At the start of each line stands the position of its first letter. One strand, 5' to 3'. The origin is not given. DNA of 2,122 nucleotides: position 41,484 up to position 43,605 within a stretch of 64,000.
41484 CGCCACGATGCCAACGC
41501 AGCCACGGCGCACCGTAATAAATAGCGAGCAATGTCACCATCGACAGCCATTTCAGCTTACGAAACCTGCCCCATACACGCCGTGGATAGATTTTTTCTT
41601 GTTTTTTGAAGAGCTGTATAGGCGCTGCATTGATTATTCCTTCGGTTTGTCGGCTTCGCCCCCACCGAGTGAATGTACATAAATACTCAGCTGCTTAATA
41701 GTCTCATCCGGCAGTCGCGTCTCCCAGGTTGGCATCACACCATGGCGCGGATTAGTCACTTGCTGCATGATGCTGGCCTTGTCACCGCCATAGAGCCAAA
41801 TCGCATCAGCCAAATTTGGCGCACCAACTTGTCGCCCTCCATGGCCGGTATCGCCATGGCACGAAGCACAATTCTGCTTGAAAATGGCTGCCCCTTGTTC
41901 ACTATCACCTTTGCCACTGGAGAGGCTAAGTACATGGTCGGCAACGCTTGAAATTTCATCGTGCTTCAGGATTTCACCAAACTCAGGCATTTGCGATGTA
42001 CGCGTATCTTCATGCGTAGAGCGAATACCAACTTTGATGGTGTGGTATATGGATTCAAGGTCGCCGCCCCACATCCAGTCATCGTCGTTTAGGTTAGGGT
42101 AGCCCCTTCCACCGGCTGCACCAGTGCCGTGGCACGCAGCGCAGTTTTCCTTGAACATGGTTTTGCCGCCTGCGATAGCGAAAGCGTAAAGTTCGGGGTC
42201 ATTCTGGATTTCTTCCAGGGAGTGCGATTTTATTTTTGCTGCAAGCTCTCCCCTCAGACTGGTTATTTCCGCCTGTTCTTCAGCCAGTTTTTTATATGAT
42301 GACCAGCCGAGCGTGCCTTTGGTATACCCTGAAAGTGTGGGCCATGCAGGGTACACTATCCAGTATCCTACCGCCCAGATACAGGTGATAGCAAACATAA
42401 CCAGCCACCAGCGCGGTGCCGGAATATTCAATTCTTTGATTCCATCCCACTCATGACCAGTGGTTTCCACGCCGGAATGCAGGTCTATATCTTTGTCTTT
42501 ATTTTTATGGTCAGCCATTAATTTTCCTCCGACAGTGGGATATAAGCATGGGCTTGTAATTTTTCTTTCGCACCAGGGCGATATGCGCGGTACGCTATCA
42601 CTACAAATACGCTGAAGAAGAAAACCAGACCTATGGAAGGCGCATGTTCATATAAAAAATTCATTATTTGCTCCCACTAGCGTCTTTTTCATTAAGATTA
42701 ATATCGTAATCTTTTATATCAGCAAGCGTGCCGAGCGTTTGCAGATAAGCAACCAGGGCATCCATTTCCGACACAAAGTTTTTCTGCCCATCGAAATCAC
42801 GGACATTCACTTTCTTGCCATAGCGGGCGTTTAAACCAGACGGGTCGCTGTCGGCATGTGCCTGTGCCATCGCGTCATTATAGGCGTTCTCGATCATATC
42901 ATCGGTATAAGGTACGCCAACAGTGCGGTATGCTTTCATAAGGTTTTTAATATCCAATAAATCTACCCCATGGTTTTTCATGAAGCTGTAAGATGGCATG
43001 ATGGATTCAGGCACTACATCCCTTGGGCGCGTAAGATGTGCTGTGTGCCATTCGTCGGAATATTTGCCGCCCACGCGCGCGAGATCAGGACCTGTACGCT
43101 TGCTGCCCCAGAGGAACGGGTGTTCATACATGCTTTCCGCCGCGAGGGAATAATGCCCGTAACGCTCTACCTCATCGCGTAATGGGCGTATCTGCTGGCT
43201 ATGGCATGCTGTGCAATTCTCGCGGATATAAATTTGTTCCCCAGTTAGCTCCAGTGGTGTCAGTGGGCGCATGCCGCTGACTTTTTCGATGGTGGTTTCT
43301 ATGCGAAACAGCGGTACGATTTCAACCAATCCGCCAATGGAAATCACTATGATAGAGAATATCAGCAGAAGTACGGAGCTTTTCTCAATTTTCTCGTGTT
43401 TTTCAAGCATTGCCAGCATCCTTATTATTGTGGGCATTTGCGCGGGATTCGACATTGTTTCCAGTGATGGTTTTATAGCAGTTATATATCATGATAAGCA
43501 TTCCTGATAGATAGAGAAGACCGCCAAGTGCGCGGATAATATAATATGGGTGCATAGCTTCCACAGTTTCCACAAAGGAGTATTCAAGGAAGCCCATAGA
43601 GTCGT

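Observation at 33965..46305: G+C-rich cbb3-oxidase island inserted directly after tRNA-Arg(CCG)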

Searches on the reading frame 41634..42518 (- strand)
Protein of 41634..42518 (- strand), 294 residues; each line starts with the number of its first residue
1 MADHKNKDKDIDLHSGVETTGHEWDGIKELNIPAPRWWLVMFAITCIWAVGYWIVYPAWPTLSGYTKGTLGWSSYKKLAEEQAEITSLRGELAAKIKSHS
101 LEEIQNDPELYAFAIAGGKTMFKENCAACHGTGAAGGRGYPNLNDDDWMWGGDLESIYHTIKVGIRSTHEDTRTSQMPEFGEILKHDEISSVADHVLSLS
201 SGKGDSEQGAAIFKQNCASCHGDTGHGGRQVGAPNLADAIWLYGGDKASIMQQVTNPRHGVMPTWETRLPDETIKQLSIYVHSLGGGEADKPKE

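Call 7: search_protein_families(library=pfam, proteins=[window:41634-42518:-], max_evalue=0.01)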
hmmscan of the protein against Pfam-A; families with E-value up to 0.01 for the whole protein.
window:41634-42518:- (294 aa): 6 families
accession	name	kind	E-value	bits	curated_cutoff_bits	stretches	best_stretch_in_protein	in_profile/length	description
PF13442.11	Cytochrome_CBB3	-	5e-26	91.3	27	2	207-281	4-68/68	Cytochrome C oxidase, cbb3-type, subunit III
PF14715.11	FixP_N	-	1.9e-23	82.3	24.9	1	16-61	1-46/48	N-terminal domain of cytochrome oxidase-cbb3, FixP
PF00034.26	Cytochrom_C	-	9.2e-21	75.4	21.3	2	116-200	2-90/90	Cytochrome c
PF14495.11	Cytochrom_C550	-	7.7e-05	22.8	27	0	112-134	23-45/136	Cytochrome c-550 domain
PF22113.1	Mtrc-MtrF_II-IV_dom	-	0.0011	19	30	0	116-134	149-167/176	Outer membrane cytochrome MtrC/MtrF-like, domains II/IV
PF14522.11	Cytochrome_C7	-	0.0085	16.3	24.8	0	214-224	13-23/67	Cytochrome c7 and related cytochrome c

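Call 66: search_protein_families(library=ncbifam, proteins=[window:41634-42518:-], max_evalue=0.00001)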
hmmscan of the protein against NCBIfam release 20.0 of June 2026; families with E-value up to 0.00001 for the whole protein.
window:41634-42518:- (294 aa): 11 families
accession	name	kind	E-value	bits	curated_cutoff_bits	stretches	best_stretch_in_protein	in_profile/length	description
TIGR00782.1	ccoP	equivalog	8.4e-102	340.3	179.95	1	13-288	5-285/285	cytochrome-c oxidase, cbb3-type subunit III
NF045930.1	Cytc6PetJCyano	equivalog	2.1e-18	66.3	135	2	205-282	27-103/110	cytochrome c6 PetJ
NF050122.1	bc1_QcrC_actin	exception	1.5e-15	57.2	200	2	110-229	36-159/253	cytochrome bc1 complex diheme cytochrome c subunit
NF011054.0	PRK14486.1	equivalog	3.3e-15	56.4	447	1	98-198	198-289/294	putative bifunctional cbb3-type cytochrome c oxidase subunit II/cytochrome c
NF045773.1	cytochro_C550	exception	9.7e-11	41.6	125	0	205-281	48-116/118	cytochrome c550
TIGR04494.1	c550_PedF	equivalog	2.4e-10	40.4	122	1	113-194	49-125/133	cytochrome c-550 PedF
TIGR03872.1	cytochrome_MoxG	equivalog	5.2e-10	39.6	147.8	0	113-155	42-83/133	cytochrome c(L), periplasmic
TIGR02603.1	CxxCH_TIGR02603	domain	8.4e-10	38.8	68.15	0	204-267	1-60/134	putative heme-binding domain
NF045774.1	cytochro_C551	exception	1.2e-08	34.9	118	0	201-264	34-91/110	cytochrome c551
NF052248.1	SorU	equivalog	1.6e-06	28.3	100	0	216-281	12-72/72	SorU family sulfite dehydrogenase c-type cytochrome subunit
TIGR04485.1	thiosulf_SoxX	equivalog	5.8e-06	26.9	61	0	125-198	4-77/78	sulfur oxidation c-type cytochrome SoxX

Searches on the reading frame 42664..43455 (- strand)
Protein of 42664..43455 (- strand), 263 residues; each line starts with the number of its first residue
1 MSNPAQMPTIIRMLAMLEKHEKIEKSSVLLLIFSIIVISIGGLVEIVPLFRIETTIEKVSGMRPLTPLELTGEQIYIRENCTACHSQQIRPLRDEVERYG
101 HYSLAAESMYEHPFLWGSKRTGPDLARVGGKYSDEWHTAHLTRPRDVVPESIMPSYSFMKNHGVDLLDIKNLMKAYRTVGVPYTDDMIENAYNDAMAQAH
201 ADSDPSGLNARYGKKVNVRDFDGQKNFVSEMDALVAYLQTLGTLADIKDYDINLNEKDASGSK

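Call 7: search_protein_families(library=pfam, proteins=[window:42664-43455:-], max_evalue=0.01)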
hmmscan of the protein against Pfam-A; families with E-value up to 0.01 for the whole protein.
window:42664-43455:- (263 aa): 2 families
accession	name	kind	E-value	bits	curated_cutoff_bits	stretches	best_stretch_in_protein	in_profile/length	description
PF02433.20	FixO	-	2e-91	305.8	29.6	1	20-243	1-217/219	Cytochrome C oxidase, mono-heme subunit/FixO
PF00034.26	Cytochrom_C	-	6.1e-06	27.9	21.3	1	72-145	4-50/90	Cytochrome c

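Call 66: search_protein_families(library=ncbifam, proteins=[window:42664-43410:-], max_evalue=0.00001)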
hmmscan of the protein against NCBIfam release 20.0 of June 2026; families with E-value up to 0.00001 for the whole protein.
window:42664-43410:- (248 aa): 4 families
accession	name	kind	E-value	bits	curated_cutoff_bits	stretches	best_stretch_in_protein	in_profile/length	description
TIGR00781.1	ccoO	equivalog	2.4e-100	335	200.65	1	7-236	3-230/232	cytochrome-c oxidase, cbb3-type subunit II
NF011055.0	PRK14487.1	subfamily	3.2e-94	314.4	218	1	3-235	5-207/212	cbb3-type cytochrome c oxidase subunit II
NF011053.0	PRK14485.1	subfamily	4.7e-70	236.7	1080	1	5-236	490-709/716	putative bifunctional cbb3-type cytochrome c oxidase subunit I/II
NF011054.0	PRK14486.1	equivalog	3.1e-63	214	447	1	6-175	3-169/294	putative bifunctional cbb3-type cytochrome c oxidase subunit II/cytochrome c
